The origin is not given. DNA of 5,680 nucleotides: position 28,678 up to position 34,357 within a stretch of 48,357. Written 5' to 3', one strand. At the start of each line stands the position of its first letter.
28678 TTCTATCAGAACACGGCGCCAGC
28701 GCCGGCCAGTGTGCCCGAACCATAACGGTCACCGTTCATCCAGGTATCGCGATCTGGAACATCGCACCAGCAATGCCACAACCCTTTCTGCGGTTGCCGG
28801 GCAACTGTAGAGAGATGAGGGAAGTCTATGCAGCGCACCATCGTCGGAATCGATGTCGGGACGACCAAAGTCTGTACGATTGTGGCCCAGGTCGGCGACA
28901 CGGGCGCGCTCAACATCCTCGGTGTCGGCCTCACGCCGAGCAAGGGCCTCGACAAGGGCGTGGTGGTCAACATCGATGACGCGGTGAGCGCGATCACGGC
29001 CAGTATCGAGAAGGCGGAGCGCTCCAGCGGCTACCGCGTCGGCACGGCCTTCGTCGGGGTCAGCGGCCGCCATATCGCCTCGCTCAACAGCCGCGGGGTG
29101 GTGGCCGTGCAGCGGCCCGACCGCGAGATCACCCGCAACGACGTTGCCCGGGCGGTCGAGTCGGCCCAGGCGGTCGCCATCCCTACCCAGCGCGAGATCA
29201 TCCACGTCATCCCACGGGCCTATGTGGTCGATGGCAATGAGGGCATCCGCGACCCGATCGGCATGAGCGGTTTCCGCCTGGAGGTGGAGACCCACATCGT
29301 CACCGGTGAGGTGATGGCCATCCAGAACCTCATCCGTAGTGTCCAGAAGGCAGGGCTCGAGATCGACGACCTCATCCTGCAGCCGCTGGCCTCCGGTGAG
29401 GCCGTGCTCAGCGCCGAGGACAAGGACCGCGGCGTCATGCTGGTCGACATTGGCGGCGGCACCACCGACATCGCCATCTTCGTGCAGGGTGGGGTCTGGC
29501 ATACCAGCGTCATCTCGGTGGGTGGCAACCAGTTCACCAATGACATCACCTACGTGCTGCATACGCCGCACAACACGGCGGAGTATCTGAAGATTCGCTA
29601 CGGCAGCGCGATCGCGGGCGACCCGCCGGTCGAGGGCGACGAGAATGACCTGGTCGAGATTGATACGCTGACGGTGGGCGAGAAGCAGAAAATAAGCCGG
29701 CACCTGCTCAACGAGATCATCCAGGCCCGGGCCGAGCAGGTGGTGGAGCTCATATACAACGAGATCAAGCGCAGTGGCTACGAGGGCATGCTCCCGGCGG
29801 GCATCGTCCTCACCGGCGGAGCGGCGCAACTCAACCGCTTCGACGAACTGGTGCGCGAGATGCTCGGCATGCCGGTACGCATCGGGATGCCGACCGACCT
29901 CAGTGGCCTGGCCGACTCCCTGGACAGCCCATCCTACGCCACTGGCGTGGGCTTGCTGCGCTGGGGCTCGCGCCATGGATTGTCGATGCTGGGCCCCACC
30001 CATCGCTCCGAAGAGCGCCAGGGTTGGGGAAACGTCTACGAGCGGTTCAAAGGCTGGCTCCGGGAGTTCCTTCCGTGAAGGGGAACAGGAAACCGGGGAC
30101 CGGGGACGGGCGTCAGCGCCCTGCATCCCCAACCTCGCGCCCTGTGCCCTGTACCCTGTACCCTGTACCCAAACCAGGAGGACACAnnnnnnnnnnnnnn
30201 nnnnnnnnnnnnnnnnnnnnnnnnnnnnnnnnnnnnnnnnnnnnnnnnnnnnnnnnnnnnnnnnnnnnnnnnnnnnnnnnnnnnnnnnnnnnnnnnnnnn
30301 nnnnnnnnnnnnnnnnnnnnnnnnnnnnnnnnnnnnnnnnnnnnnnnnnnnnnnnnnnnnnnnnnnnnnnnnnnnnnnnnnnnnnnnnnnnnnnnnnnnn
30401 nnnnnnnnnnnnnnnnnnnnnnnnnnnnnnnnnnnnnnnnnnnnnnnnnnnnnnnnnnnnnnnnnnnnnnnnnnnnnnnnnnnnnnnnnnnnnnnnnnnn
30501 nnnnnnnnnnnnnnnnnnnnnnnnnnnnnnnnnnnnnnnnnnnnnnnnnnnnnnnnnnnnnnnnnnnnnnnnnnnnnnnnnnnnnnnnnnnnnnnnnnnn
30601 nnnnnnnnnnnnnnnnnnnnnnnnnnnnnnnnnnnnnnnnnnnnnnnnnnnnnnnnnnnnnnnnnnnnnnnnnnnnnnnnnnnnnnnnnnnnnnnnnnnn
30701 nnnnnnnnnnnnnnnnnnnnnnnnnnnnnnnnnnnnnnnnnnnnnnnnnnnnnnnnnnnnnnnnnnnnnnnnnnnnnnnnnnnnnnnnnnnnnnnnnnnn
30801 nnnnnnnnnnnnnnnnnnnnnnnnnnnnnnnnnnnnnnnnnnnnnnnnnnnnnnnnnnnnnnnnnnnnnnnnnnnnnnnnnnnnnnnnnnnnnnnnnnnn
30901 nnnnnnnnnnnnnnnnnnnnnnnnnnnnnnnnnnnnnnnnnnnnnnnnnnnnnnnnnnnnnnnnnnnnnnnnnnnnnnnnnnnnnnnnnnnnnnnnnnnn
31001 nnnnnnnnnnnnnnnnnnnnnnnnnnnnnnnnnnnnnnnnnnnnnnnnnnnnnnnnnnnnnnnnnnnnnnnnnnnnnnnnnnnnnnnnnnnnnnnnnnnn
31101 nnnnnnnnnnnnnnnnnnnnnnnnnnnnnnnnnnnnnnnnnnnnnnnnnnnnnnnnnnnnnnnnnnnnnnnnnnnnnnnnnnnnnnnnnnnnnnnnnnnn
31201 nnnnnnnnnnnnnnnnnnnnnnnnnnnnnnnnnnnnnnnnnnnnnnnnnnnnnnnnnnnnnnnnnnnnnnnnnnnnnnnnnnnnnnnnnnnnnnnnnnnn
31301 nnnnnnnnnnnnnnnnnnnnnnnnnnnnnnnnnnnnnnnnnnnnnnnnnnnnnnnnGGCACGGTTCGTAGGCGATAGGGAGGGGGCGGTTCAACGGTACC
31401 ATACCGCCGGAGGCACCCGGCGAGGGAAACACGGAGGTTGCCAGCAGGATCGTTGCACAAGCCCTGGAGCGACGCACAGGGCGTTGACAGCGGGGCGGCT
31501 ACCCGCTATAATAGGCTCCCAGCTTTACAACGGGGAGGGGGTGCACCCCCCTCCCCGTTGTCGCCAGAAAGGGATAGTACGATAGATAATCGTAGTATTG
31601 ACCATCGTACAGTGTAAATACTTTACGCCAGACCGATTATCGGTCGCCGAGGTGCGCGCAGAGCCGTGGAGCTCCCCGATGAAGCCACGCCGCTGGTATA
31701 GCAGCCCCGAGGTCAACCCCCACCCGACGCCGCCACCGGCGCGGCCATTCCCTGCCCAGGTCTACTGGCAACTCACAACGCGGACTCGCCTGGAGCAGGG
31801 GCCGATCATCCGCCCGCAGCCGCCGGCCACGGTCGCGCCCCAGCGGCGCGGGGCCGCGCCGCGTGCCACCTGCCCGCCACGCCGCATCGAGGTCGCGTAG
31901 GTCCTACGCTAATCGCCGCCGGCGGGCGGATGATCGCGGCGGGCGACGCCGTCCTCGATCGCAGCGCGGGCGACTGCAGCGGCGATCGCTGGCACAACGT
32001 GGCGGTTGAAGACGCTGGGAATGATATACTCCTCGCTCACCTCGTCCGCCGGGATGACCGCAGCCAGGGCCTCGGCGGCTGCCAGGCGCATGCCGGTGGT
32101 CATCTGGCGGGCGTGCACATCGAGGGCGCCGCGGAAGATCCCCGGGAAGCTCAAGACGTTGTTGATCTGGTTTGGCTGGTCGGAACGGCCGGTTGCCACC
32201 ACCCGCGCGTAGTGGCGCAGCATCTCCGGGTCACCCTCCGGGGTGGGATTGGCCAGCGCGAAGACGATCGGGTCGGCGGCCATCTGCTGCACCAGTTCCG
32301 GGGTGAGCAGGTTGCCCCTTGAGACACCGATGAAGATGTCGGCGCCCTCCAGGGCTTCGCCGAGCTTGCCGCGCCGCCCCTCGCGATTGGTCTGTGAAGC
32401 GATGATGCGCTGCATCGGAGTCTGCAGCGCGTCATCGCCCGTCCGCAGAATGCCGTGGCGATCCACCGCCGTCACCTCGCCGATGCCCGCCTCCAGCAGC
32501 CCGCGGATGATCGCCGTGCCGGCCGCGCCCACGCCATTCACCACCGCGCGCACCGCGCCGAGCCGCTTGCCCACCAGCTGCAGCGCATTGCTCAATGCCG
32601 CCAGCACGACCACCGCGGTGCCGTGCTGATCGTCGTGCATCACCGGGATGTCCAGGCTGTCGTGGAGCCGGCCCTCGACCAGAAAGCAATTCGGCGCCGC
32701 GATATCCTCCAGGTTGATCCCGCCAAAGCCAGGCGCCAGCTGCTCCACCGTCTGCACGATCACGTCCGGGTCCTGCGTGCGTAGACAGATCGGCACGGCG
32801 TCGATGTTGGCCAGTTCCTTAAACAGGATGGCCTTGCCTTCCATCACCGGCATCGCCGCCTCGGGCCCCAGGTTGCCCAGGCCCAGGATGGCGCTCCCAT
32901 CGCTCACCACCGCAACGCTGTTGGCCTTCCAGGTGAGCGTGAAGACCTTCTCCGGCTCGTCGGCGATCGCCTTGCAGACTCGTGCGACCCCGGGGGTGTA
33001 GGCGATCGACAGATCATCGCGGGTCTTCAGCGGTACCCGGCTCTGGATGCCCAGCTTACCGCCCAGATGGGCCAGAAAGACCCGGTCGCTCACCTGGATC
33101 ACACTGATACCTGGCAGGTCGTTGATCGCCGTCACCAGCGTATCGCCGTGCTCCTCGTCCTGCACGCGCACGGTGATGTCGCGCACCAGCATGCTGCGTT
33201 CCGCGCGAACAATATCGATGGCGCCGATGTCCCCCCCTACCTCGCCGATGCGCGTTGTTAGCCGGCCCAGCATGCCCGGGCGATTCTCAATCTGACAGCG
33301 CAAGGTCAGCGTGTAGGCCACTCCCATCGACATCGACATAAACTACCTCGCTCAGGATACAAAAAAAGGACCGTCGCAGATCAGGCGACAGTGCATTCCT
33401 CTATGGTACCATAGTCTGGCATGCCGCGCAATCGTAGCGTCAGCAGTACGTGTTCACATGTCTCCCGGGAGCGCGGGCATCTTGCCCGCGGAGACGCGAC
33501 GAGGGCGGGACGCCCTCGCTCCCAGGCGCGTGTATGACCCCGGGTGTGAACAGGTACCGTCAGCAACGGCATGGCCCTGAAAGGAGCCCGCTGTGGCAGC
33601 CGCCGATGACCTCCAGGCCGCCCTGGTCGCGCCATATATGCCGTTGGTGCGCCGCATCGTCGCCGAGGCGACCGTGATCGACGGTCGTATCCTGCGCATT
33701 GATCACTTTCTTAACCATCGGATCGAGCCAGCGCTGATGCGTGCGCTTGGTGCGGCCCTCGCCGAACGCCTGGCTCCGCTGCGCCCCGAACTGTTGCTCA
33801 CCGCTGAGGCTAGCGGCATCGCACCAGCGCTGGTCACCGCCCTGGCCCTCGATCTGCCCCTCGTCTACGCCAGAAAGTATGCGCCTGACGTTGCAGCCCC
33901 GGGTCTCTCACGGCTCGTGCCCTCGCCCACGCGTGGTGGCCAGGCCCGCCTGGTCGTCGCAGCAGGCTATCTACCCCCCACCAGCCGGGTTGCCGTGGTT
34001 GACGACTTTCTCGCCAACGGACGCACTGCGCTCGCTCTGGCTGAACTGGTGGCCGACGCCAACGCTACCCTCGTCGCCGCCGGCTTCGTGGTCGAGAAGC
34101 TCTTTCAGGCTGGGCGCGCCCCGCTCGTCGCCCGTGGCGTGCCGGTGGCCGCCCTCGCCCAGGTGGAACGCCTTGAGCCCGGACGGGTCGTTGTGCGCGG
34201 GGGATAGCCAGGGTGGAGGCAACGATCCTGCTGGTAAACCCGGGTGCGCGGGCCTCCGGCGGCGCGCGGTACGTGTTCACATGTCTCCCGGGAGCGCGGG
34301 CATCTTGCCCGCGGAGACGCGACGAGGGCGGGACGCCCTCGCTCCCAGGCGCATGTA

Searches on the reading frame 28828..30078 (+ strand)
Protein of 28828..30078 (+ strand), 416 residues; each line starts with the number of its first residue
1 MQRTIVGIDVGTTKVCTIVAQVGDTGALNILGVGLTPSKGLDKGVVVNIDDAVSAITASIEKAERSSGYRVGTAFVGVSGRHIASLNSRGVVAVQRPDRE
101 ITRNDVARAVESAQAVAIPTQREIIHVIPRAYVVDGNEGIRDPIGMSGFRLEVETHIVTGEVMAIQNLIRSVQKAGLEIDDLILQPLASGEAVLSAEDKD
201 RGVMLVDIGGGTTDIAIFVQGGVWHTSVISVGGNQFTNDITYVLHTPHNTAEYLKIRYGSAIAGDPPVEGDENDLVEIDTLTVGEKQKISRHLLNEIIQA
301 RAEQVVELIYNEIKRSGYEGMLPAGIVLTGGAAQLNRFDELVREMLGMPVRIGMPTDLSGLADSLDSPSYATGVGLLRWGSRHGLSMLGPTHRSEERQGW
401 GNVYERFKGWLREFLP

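Call 35: search_protein_families(library=pfam, proteins=[window:28828-30078:+], max_evalue=0.001)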
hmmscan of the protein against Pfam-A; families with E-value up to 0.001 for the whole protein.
window:28828-30078:+ (416 aa): 7 families
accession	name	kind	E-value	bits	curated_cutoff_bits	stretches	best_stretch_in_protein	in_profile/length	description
PF14450.12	FtsA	-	3e-43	147.7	31.8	2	204-375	1-127/127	Cell division protein FtsA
PF02491.25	SHS2_FTSA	-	1e-30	106.4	25.4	1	80-159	1-79/79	SHS2 domain inserted in FTSA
PF06723.19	MreB_Mbl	-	2e-18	66.8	27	1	199-353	143-304/327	MreB/Mbl protein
PF11104.14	PilM_2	-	1.1e-08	34.8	27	1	192-257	171-236/340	Type IV pilus assembly protein PilM;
PF06277.17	EutA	-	8.2e-08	32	27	1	186-241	129-184/475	Ethanolamine utilisation protein EutA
PF00012.26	HSP70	-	7.8e-05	21.5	20.6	0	172-244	156-234/599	Hsp70 protein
PF01869.26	BcrAD_BadFG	-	8.4e-05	22.7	31.5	0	6-81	1-77/271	BadF/BadG/BcrA/BcrD ATPase family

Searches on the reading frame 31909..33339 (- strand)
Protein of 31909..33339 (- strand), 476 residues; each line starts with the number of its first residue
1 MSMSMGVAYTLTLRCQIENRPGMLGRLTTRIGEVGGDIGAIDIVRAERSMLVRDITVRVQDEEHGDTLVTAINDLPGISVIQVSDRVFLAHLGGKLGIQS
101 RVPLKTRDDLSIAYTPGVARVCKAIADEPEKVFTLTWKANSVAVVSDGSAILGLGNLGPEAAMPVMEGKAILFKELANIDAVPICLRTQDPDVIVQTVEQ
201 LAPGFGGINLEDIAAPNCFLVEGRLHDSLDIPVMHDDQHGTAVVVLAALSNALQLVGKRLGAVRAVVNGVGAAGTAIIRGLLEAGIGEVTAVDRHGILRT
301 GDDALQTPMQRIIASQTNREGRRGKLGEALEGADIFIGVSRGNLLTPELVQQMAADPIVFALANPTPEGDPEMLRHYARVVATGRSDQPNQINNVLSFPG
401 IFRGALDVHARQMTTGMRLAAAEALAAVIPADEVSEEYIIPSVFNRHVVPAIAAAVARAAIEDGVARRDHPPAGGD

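Call 35: search_protein_families(library=pfam, proteins=[window:31909-33339:-], max_evalue=0.001)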
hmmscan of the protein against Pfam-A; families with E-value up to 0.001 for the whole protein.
window:31909-33339:- (476 aa): 4 families
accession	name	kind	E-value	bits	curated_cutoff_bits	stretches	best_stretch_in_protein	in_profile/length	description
PF00390.24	malic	-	3.1e-28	99.3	23.1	1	101-225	9-181/182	Malic enzyme, N-terminal domain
PF03949.21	Malic_M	-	1e-22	81.1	23.5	1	240-461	3-258/258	Malic enzyme, NAD binding domain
PF13291.12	ACT_4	-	5.2e-09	37.1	27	1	8-80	4-77/80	ACT domain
PF01842.31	ACT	-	5.6e-08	32.9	27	1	12-76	2-65/66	ACT domain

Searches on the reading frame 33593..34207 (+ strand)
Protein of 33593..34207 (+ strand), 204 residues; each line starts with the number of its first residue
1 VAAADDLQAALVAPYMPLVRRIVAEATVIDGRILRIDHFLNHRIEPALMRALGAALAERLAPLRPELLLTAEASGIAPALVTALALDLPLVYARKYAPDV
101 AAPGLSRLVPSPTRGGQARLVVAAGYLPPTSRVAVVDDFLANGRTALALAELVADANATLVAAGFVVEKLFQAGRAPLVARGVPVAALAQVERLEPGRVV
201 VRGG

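Call 35: search_protein_families(library=pfam, proteins=[window:33593-34207:+], max_evalue=0.001)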
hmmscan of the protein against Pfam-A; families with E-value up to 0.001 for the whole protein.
window:33593-34207:+ (204 aa): 1 family
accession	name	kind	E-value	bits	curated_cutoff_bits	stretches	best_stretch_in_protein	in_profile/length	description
PF00156.33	Pribosyltran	-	7.4e-06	25.8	26.3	1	73-169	40-126/158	Phosphoribosyl transferase domain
